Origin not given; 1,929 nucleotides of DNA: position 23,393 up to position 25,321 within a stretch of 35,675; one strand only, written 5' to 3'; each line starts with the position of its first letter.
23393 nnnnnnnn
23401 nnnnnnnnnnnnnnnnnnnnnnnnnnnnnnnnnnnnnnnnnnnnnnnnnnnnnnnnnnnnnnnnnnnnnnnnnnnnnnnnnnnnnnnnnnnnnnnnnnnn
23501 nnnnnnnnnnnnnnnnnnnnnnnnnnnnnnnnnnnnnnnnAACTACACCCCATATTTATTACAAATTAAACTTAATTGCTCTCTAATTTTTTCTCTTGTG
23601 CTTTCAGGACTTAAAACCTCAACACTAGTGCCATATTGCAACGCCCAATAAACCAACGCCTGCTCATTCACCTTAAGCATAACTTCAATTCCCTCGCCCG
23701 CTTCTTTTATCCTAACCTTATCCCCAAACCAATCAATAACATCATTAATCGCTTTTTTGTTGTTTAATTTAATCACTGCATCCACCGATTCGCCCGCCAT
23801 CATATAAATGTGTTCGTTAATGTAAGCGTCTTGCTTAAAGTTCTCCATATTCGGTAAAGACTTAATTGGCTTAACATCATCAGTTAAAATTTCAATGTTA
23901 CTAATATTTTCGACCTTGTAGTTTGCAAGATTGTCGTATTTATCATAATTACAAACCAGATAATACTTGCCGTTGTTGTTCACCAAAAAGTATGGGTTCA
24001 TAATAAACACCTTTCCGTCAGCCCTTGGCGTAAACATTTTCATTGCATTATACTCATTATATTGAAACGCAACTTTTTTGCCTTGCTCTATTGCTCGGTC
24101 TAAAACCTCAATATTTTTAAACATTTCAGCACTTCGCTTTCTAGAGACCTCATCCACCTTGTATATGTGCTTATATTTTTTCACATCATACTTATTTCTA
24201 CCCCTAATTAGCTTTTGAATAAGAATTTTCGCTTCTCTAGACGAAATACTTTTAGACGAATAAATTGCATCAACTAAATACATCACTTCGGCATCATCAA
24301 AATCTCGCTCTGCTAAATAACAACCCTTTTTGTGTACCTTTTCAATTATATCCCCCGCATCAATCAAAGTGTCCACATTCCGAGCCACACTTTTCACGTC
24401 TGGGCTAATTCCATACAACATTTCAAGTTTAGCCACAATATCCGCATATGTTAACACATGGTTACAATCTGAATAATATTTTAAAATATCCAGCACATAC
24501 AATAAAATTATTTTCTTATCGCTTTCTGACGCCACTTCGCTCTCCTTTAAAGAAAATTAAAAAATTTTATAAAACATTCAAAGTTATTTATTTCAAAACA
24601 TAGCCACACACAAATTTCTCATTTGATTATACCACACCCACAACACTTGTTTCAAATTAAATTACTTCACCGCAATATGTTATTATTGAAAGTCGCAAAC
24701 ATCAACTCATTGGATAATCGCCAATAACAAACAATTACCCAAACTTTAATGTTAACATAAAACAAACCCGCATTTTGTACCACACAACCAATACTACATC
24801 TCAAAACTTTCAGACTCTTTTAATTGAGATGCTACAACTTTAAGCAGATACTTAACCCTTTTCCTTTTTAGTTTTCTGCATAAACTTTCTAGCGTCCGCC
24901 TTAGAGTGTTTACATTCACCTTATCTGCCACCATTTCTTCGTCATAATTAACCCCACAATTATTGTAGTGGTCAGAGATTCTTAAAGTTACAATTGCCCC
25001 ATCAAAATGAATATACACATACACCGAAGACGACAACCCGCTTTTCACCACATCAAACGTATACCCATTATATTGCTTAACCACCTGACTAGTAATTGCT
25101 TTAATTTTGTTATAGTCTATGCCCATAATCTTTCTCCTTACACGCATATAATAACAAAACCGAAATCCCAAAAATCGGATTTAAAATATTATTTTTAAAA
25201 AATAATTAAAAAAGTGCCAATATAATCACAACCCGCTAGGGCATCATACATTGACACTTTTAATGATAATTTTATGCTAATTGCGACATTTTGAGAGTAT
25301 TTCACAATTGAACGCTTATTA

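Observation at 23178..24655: WYL-domain regulator translationally coupled to a standalone FtsK-gamma domain protein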

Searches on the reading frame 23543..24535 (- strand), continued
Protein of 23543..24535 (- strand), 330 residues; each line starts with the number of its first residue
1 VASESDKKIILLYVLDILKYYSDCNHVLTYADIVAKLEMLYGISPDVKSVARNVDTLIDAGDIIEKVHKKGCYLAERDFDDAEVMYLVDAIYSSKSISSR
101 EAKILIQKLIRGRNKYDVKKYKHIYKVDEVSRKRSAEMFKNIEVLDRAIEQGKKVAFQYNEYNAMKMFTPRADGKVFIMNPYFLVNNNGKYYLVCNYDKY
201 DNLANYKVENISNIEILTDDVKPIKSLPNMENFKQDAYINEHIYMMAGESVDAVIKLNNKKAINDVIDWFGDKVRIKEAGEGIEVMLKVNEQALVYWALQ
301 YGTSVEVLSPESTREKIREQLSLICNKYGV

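Call 54: fold_search(model_id=the predicted structure, library=pdb)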
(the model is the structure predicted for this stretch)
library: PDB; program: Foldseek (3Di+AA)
matches with E <= 10: 627; with E <= 0.001: 32
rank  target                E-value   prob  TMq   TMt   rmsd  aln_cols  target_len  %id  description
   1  8tp8_D                3.9e-13  1.00  0.54  0.54  11.3       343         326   16  Structure of the C. crescentus WYL-activator, DriD, bound to ssDNA and cognate DNA (released 2023-11-29)
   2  8tp8_B                2.1e-12  1.00  0.52  0.53   8.9       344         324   16  Structure of the C. crescentus WYL-activator, DriD, bound to ssDNA and cognate DNA (released 2023-11-29)
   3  8tpk_B                5.0e-12  1.00  0.52  0.53   8.7       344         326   16  P6522 crystal form of C. crescentus DriD-ssDNA-DNA complex (released 2023-11-29)
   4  8tp8_A                6.3e-12  1.00  0.54  0.54  11.2       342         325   18  Structure of the C. crescentus WYL-activator, DriD, bound to ssDNA and cognate DNA (released 2023-11-29)
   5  8tpk_A                7.4e-12  1.00  0.52  0.54  11.8       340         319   16  P6522 crystal form of C. crescentus DriD-ssDNA-DNA complex (released 2023-11-29)
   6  9fnd_X                1.1e-11  1.00  0.36  0.36  15.0       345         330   16  Transcriptional activator PafBC bound to mycobacterial RNA polymerase (released 2025-02-12)
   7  9fnd_Y                1.8e-11  1.00  0.45  0.46   8.7       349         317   16  Transcriptional activator PafBC bound to mycobacterial RNA polymerase (released 2025-02-12)
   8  9pfq_Q                1.0e-10  1.00  0.50  0.50  10.3       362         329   16  The cryo-EM structure of C. crescentus DriD-ssDNA-RNAP-Sigma73-bapE promoter transcription activation complex (released 2026-02-25)
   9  9pfv_Q                1.2e-10  1.00  0.50  0.50  10.1       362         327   16  The cryo-EM structure of C. crescentus DriD-ssDNA-RNAP-Sigma73-CCNA_03891/CCNA_01149 promoter transcription activation (released 2026-02-25)
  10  6sj9_A                2.8e-10  1.00  0.28  0.18  16.1       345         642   13  Proteasome accessory factor B/C (PafBC) of Arthrobacter aurescens (released 2019-10-16)
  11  9cu3_A                5.2e-10  1.00  0.42  0.64   4.7       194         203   18  Allosteric mechanism of DriD transcription activator (released 2025-04-23)
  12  9cu3_B                7.2e-10  1.00  0.35  0.53   6.8       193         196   19  Allosteric mechanism of DriD transcription activator (released 2025-04-23)
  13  7tzv_A                1.2e-09  1.00  0.31  0.48   7.7       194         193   19  Structure of DriD C-domain bound to 9mer ssDNA (released 2022-06-01)
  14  6sj9_B                1.4e-09  1.00  0.28  0.18  16.1       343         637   15  Proteasome accessory factor B/C (PafBC) of Arthrobacter aurescens (released 2019-10-16)
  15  7tzv_M                7.5e-09  1.00  0.40  0.63   5.1       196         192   17  Structure of DriD C-domain bound to 9mer ssDNA (released 2022-06-01)
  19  7qfz_G                7.7e-07  1.00  0.33  0.37  12.5       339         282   10  BrxR, a WYL-domain containing transcriptional regulator (released 2022-05-18)
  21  7qfz_C                1.1e-06  1.00  0.33  0.37  12.8       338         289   10  BrxR, a WYL-domain containing transcriptional regulator (released 2022-05-18)
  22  7qfz_A                1.2e-06  1.00  0.32  0.36  12.6       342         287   10  BrxR, a WYL-domain containing transcriptional regulator (released 2022-05-18)
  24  7qfz_D                1.7e-06  1.00  0.33  0.37  12.8       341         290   10  BrxR, a WYL-domain containing transcriptional regulator (released 2022-05-18)
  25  7qfz_H                2.4e-06  1.00  0.31  0.37  12.8       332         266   10  BrxR, a WYL-domain containing transcriptional regulator (released 2022-05-18)
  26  7qfz_E                2.8e-06  1.00  0.34  0.38  13.1       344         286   11  BrxR, a WYL-domain containing transcriptional regulator (released 2022-05-18)
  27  7t8k_A                3.2e-06  1.00  0.34  0.38  12.9       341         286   13  BrxR from Acinetobacter BREX type I phage restriction system bound to DNA (released 2022-05-18)
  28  7qfz_B                4.4e-06  1.00  0.33  0.37  12.7       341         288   10  BrxR, a WYL-domain containing transcriptional regulator (released 2022-05-18)
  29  7t8k_B                4.6e-06  1.00  0.33  0.38  13.1       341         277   13  BrxR from Acinetobacter BREX type I phage restriction system bound to DNA (released 2022-05-18)
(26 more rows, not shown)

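Call 55: search_protein_families(library=padloc, proteins=[L085:12519-15869:+, L085:15890-16525:+, L085:16527-17300:+, L085:17342-19294:+, L037:7001-8773:+, L037:8783-10012:+, L010:8560-12153:+, L055:4543-5856:+, L057:7001-8851:+, L037:1813-3813:+], max_evalue=0.00001)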
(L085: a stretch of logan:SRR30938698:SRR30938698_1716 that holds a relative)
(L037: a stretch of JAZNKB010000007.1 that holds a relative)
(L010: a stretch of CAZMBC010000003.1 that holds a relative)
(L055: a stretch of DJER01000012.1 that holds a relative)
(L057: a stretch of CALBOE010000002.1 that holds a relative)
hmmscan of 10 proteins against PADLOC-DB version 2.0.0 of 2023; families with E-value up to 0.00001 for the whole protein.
L085:12519-15869:+ (1116 aa): 33 families (the best 25 are shown)
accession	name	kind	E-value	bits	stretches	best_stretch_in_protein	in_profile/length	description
PDLC01075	C3a139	-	4e-102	341.2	1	1-1115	1-947/948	HKD+Snf2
PDLC02621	DrmD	-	7.4e-34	115.1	2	818-876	578-637/1040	DrmD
PDLC02623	DrmD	-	3.2e-26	89.4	1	816-900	574-659/1040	DrmD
PDLC00659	HmaA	-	4.4e-26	89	1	817-871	565-618/1176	SNF2 helicase / DEAD-box helicase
PDLC02500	BrxHI|BrxHII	-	9.7e-26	88.6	1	813-874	524-584/933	BrxHI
PDLC03830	ZacC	-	7.9e-25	85.6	2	356-418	239-298/1019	-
PDLC04556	PDC-M27C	-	9.6e-24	81.8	1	255-316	38-102/892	-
PDLC02193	PLD_Helicase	-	1e-23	81.4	1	817-923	752-861/905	-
PDLC02619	DrmD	-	4.8e-23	79.2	1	809-870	479-541/872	DrmD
PDLC02843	DpdE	-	3.5e-22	76.2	2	275-447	179-341/1091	DpdE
PDLC04554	PDC-M27C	-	2.7e-18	63.6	1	257-316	40-102/1217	-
PDLC02632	DrmD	-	3.6e-18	63.4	1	818-881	579-640/662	DrmD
PDLC02840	DpdE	-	6.2e-18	62.5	2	275-445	180-344/1091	DpdE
PDLC02572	DrmA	-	1.3e-17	61.1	1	819-868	577-627/1043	DrmA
PDLC02633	DrmD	-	7.7e-15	51.9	1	818-876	583-642/839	DrmD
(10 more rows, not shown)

L085:15890-16525:+ (211 aa): 0 families

L085:16527-17300:+ (257 aa): 0 families

L085:17342-19294:+ (650 aa): 25 families
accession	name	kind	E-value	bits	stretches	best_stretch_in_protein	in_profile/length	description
PDLC03634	MTase_III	-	1.4e-217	722.4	1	1-646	2-618/621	Type III methyltransferase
PDLC03643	MTase_III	-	3.8e-109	363.9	1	181-452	1-271/465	Type III methyltransferase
PDLC03637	MTase_III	-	1.3e-105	352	1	7-475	42-487/513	Type III methyltransferase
PDLC03641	MTase_III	-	3.1e-104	347.8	1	14-516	17-520/657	Type III methyltransferase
PDLC03644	MTase_III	-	2.1e-85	285.5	1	63-453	3-387/542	Type III methyltransferase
PDLC03640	MTase_III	-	4.6e-62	208.3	2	90-255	37-201/654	Type III methyltransferase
PDLC03642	MTase_III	-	2.7e-56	189.4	1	62-513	44-449/528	Type III methyltransferase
PDLC03636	MTase_III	-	1.1e-51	174.3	2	174-454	93-400/575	Type III methyltransferase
PDLC03639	MTase_III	-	6.2e-50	168.2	2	96-321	85-289/639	Type III methyltransferase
PDLC03635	MTase_III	-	1.2e-41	141.2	3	170-258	260-353/708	Type III methyltransferase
PDLC03354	MTase_II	-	5.6e-33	112.6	1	95-433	60-362/425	Type II methyltransferase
PDLC03646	MTase_III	-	2.1e-32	109.9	3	293-510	675-885/1057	Type III methyltransferase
PDLC03638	MTase_III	-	1.6e-31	107.4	1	175-449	429-667/816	Type III methyltransferase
PDLC03278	MTase_II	-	1.3e-28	98.5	2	173-256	42-123/390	Type II methyltransferase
PDLC03645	MTase_III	-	7.7e-22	75.1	2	101-165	142-206/709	Type III methyltransferase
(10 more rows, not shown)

L037:7001-8773:+ (590 aa): 2 families
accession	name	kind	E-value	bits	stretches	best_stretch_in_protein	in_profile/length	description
PDLC03547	REase_II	-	1.9e-69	232.8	1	246-575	231-551/585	Type II restriction enzyme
PDLC03448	REase_II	-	2.4e-34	116.6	1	334-582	596-843/857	Type II restriction enzyme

L037:8783-10012:+ (409 aa): 1 family
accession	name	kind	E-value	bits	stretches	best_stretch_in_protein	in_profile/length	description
PDLC03549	REase_II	-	8.3e-27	92.3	1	32-358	34-352/414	Type II restriction enzyme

L010:8560-12153:+ (1197 aa): 12 families
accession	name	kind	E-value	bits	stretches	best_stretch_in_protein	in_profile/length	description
PDLC02471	BrxC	-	0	1280.4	1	1-1197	1-1190/1190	BrxC-PglY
PDLC02479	BrxC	-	2.2e-221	736.3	1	1-1195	1-1171/1172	BrxC-PglY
PDLC02491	BrxC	-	6.3e-169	561.8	1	1-741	5-765/794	BrxC-PglY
PDLC02476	BrxC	-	1.1e-73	246.5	1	3-564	6-564/1180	BrxC-PglY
PDLC02483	BrxC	-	2.3e-67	225.9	1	2-571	4-579/1212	BrxC-PglY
PDLC02484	BrxC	-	2.9e-65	218.9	1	2-894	4-919/1186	BrxC-PglY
PDLC02489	BrxC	-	2.1e-44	150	1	1-554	1-553/1146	BrxC-PglY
PDLC02493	BrxC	-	2.8e-43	146.3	1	3-402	4-393/1215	BrxC-PglY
PDLC02486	BrxC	-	1.3e-37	127.2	1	1-534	1-544/1207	BrxC-PglY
PDLC02474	BrxC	-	7.6e-27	91.8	2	250-574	259-601/1223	BrxC-PglY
PDLC02488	BrxC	-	7.3e-17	58.6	1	18-90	21-91/1240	BrxC-PglY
PDLC02492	BrxC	-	7.2e-09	33.4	1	930-1122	97-293/377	BrxC-PglY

L055:4543-5856:+ (437 aa): 4 families
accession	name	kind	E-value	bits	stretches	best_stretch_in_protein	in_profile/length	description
PDLC02196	IetA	-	3.2e-21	74.2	1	14-247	85-321/374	-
PDLC02195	IetA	-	1.7e-12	45.4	1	24-242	110-331/395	-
PDLC04232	IetA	-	1.9e-11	41.9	1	34-221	96-290/330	-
PDLC04231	IetA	-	9.5e-06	23.6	0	52-178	118-248/262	-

L057:7001-8851:+ (616 aa): 6 families
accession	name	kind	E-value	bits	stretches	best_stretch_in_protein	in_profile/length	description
PDLC04151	HEC-05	-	9e-113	376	1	24-615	19-594/600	-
PDLC04150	HEC-05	-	3e-75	252.2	1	26-615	3-582/583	-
PDLC04152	HEC-05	-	1.7e-44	150.3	2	43-397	18-394/566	-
PDLC04153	HEC-05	-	6e-23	78.9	2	29-200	5-180/621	-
PDLC04709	PDC-M55C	-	1.9e-15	54.6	1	33-292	17-265/554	-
PDLC03877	NsnA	-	1.4e-08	32.4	0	28-80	48-102/385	-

L037:1813-3813:+ (666 aa): 3 families
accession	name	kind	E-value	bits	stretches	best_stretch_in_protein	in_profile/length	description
PDLC02196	IetA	-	1.1e-10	39.5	1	400-543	90-229/374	-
PDLC02195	IetA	-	1.2e-07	29.4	1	404-506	109-203/395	-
PDLC00915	TRIP13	-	7.8e-06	23.5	0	439-499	67-127/302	TRIP13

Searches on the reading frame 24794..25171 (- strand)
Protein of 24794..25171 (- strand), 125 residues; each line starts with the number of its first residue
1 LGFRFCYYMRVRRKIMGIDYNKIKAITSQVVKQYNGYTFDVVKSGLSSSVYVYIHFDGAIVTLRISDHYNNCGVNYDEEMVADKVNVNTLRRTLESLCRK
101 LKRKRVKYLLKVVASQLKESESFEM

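Call 6: search_protein_families(library=pfam, proteins=[window:24794-25171:-], max_evalue=0.01)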
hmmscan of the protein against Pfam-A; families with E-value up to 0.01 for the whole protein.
window:24794-25171:- (125 aa): 0 families

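Call 8: search_protein_families(library=padloc, proteins=[window:24794-25171:-], max_evalue=0.01)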
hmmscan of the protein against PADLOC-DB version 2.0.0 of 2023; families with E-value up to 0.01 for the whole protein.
window:24794-25171:- (125 aa): 0 families

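Call 9: search_protein_families(library=phrogs, proteins=[window:24794-25171:-], max_evalue=0.01)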
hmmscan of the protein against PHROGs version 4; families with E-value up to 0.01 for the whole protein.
window:24794-25171:- (125 aa): 0 families

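Call 63: search_solved_structures(query=A5, max_evalue=10)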
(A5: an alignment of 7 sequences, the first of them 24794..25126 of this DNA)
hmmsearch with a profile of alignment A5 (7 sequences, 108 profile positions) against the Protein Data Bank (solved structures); distinct sequences matched with E-value up to 10: 5.
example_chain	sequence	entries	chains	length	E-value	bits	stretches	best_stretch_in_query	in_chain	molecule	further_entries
1ndb_A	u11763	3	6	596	0.79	13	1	48-92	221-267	Carnitine Acetyltransferase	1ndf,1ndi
2h3p_A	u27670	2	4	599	0.79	13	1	48-92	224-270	carnitine acetyltransferase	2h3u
2h3w_A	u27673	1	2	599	0.8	13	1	48-92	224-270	carnitine acetyltransferase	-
1t7q_A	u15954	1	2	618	0.83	12.9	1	48-92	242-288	Carnitine acetyltransferase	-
1t7n_A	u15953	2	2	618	0.84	12.9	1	48-92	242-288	Carnitine acetyltransferase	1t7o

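Call 64: search_protein_families(library=pfam, alignment_id=A5, max_evalue=1)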
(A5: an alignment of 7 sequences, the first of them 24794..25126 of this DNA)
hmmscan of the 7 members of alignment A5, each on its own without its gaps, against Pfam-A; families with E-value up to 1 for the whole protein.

A. member 1, window:24794-25126:- (110 aa): 1 family
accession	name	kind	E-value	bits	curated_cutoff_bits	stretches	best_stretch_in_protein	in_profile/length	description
PF07326.16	RCS1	-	0.16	12.3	25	1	44-105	8-66/232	Regulator of chromosome segregation 1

B. families by the number of members that match (of 7 scanned): 5 families
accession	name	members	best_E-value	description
PF24665.1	DUF7652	1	0.026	Domain of unknown function (DUF7652)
PF24354.1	NDNF_N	1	0.06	Neuron-derived neurotrophic factor, N-terminal domain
PF25713.1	N4_GP8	1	0.07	Bacteriophage N4 DNA replication inhibitor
PF11929.14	DUF3447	1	0.1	Domain of unknown function (DUF3447)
PF07326.16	RCS1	1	0.16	Regulator of chromosome segregation 1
